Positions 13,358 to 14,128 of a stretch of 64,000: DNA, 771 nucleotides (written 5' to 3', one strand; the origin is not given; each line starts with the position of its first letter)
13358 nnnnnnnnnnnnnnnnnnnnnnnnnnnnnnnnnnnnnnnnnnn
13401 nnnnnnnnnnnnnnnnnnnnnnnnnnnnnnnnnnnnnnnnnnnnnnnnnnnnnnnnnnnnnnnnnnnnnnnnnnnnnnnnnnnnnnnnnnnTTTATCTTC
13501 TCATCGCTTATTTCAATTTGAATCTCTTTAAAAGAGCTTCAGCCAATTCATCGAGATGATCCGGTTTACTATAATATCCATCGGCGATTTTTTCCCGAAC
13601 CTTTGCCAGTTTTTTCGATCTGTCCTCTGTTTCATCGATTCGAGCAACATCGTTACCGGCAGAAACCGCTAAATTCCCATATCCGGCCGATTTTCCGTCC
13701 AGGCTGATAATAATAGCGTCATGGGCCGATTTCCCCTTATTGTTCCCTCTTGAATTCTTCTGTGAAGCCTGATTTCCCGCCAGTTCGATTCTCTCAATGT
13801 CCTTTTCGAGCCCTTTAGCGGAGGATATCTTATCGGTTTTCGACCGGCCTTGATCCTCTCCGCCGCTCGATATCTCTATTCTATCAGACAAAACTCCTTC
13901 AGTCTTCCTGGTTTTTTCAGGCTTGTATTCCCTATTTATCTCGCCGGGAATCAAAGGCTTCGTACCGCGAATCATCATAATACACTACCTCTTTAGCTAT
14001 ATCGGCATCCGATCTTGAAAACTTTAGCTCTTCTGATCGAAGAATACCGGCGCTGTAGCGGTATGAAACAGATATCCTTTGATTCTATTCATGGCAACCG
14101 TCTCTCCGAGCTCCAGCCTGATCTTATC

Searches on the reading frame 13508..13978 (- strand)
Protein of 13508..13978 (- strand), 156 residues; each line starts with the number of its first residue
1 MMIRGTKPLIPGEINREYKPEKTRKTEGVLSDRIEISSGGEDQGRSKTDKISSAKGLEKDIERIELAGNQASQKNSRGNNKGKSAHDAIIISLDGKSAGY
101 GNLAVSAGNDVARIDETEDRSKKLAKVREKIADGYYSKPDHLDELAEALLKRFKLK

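Call 8: search_protein_families(library=pfam, proteins=[window:13508-13978:-], max_evalue=0.01)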
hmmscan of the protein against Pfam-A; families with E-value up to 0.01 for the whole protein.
window:13508-13978:- (156 aa): 0 families
